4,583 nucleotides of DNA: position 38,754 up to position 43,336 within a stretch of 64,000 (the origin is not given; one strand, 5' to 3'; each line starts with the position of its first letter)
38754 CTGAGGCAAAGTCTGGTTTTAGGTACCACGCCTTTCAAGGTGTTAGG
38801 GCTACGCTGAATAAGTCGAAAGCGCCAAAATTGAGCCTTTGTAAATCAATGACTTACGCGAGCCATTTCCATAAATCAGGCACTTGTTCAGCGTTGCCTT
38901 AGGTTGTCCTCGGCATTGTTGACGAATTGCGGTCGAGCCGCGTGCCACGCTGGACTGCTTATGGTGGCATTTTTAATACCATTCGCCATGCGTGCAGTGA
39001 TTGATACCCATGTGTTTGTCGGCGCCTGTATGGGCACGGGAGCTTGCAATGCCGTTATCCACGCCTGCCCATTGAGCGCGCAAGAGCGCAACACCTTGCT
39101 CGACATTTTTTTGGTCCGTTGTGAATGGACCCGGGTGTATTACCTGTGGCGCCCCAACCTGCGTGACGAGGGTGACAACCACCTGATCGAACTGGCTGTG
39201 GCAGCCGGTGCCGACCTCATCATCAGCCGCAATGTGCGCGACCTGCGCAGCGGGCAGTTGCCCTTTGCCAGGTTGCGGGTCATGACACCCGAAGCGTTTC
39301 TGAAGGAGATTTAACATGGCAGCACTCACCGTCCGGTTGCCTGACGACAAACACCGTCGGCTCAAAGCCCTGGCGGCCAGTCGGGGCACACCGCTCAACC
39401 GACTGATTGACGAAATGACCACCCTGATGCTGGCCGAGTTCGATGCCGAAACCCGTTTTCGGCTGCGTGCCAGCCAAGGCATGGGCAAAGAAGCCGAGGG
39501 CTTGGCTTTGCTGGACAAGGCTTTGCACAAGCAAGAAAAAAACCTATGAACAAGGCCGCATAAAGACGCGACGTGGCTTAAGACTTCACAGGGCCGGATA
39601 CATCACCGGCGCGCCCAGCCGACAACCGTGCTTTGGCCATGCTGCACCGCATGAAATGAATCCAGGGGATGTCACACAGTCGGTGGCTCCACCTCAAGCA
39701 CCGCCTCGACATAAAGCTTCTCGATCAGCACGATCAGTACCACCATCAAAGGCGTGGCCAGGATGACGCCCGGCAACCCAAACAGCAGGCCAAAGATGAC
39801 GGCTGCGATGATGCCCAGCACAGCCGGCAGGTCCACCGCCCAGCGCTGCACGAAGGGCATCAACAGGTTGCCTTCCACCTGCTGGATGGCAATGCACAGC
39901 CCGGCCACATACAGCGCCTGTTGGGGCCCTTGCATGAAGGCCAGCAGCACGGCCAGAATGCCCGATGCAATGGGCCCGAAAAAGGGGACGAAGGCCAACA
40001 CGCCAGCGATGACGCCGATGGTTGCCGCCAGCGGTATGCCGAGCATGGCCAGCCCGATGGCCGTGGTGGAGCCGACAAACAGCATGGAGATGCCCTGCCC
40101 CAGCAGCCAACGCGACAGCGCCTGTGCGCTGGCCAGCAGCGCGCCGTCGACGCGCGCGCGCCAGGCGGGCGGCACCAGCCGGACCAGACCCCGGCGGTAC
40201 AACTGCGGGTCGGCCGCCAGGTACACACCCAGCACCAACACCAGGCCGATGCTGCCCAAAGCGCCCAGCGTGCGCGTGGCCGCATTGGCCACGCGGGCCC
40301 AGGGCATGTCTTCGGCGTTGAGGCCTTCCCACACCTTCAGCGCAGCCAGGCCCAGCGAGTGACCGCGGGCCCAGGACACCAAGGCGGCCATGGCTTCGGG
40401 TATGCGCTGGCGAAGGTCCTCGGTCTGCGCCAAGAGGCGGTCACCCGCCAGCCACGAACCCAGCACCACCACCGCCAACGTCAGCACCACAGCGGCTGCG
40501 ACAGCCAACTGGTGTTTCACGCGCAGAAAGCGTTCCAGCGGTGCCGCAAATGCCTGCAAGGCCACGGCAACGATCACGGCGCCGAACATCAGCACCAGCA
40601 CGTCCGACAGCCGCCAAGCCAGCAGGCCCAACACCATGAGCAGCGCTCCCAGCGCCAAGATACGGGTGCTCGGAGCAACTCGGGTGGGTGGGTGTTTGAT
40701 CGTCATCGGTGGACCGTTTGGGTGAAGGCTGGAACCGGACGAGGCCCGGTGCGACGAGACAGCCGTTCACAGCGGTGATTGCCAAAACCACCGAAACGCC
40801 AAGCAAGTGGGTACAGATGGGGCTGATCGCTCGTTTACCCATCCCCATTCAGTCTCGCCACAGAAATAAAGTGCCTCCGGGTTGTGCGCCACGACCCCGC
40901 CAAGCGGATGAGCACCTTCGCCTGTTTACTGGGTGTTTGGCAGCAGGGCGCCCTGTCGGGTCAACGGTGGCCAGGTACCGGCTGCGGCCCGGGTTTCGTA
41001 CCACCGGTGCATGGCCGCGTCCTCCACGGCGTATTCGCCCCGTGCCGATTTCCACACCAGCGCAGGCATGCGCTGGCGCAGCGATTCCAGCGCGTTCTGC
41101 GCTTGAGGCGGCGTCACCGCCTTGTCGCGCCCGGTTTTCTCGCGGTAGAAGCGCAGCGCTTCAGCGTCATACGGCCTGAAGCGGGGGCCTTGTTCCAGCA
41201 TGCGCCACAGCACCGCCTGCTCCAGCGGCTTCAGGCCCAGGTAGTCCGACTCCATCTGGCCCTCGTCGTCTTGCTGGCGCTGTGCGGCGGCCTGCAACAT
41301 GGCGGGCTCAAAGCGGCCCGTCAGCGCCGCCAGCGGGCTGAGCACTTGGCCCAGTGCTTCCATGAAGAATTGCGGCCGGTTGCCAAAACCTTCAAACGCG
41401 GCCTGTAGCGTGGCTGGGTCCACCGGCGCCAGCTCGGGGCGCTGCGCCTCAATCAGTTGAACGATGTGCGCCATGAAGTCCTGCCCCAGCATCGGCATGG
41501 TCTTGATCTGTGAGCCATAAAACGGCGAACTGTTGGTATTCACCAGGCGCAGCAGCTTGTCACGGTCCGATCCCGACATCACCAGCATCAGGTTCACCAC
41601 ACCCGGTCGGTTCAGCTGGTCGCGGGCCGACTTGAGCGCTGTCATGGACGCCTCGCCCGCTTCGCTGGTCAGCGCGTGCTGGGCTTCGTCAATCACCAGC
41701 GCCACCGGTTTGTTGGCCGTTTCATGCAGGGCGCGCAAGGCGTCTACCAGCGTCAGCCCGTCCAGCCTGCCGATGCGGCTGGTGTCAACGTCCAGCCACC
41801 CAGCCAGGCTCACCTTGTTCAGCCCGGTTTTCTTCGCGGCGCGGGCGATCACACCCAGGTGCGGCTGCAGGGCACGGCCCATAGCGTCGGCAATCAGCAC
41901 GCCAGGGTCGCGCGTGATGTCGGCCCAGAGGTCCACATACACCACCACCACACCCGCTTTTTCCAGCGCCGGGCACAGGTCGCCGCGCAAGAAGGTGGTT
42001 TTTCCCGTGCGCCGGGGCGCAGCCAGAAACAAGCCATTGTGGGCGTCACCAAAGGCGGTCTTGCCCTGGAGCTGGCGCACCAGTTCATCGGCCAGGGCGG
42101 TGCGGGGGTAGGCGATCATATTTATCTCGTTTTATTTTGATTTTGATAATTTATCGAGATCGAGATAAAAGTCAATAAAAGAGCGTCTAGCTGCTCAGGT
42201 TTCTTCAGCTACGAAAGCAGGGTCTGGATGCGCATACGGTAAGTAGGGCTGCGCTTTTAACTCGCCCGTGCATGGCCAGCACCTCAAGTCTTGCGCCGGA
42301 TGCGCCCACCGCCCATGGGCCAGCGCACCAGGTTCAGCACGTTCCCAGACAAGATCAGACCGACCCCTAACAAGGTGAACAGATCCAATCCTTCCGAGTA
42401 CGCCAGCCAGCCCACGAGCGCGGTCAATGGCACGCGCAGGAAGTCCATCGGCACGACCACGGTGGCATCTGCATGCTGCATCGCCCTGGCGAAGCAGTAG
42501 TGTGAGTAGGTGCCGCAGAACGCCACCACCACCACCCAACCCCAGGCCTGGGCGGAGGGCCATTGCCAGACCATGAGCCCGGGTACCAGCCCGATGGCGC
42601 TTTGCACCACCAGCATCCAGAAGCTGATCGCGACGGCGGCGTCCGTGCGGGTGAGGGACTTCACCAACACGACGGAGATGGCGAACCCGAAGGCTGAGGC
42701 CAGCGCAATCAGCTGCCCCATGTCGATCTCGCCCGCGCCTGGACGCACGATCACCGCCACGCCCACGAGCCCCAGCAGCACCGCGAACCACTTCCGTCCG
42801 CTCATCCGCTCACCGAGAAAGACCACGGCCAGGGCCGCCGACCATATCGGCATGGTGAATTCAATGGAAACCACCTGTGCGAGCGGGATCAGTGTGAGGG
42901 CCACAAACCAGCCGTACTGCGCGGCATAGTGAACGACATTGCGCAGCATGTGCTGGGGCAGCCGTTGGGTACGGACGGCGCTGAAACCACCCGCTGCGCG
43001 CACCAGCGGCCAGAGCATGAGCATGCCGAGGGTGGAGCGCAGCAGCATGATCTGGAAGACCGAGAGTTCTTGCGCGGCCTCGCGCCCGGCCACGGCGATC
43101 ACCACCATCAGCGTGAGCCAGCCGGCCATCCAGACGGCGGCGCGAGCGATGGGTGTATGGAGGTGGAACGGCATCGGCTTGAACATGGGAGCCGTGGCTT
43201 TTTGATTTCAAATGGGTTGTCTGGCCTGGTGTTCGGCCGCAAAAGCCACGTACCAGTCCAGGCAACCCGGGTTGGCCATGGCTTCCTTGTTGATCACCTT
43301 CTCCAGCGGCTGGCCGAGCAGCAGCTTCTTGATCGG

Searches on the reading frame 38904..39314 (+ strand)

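Call 59: search_protein_families(library=pfam, proteins=[window:38904-39314:+], max_evalue=0.001)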
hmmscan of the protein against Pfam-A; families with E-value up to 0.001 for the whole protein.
window:38904-39314:+ (136 aa): 1 family
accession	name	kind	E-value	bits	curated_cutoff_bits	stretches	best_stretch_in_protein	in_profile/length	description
PF13470.12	PIN_3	-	3.2e-12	47.7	27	1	58-112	62-115/115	PIN domain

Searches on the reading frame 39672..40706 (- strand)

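Call 38: search_protein_families(library=pfam, proteins=[window:39672-40706:-], max_evalue=1)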
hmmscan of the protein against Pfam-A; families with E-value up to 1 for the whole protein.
window:39672-40706:- (344 aa): 2 families
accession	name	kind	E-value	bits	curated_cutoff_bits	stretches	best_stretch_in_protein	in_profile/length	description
PF01594.21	AI-2E_transport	-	9.6e-44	150.3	34.3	1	18-330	3-325/327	AI-2E family transporter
PF11837.13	INV_N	-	0.76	10.8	27.8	1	58-137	17-105/109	Beta-fructofuranosidase, N-terminal domain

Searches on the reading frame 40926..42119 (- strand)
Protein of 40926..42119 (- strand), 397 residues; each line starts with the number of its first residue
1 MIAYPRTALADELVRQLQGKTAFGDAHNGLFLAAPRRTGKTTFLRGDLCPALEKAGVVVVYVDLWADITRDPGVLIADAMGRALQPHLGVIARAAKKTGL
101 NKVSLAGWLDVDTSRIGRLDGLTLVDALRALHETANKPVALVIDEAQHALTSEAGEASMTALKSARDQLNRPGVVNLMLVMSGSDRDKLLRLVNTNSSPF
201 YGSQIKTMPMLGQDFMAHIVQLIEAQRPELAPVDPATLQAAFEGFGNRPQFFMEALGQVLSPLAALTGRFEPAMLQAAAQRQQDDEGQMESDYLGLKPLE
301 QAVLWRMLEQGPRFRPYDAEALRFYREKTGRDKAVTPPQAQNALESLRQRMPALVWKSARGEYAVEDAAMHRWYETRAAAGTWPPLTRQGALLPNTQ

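Call 38: search_protein_families(library=pfam, proteins=[window:40926-42119:-], max_evalue=1)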
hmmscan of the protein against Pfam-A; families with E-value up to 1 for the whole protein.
window:40926-42119:- (397 aa): 5 families
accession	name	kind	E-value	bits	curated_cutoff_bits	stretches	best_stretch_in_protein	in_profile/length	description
PF13401.12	AAA_22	-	9.3e-05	23.2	27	1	30-182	8-123/130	AAA domain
PF13191.12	AAA_16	-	0.0017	19.3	32.6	1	12-174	11-162/167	AAA ATPase domain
PF13173.12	AAA_14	-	0.0055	17.2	27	0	124-198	50-112/129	AAA domain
PF01637.24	ATPase_2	-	0.008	16.5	33.2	1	34-195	27-166/225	ATPase domain predominantly from Archaea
PF25199.1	nSTAND_NTPase5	-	0.11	12.8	34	0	5-68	20-82/145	Novel STAND NTPase 5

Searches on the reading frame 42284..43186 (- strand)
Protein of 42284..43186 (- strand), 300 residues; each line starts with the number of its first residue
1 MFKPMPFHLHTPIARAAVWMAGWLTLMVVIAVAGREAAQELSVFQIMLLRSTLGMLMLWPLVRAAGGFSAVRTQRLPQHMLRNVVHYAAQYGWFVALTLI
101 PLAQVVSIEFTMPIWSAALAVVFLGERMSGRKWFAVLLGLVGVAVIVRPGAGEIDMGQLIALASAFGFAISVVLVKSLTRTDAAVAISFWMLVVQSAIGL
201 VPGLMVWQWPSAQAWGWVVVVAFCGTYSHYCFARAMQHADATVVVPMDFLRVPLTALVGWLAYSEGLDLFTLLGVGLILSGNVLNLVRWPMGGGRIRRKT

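Call 38: search_protein_families(library=pfam, proteins=[window:42284-43186:-], max_evalue=1)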
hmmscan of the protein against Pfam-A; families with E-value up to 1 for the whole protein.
window:42284-43186:- (300 aa): 4 families
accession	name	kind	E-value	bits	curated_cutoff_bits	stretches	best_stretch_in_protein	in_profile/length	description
PF00892.27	EamA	-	3.1e-27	95.9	28.2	2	156-285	2-133/135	EamA-like transporter family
PF03151.22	TPT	-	0.0036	17.2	30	1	18-205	5-197/291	Triose-phosphate Transporter family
PF04142.21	Nuc_sug_transp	-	0.0073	15.9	27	1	94-147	101-154/315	Nucleotide-sugar transporter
PF05653.20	Mg_trans_NIPA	-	0.013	15.1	26.2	1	65-175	41-151/295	Magnesium transporter NIPA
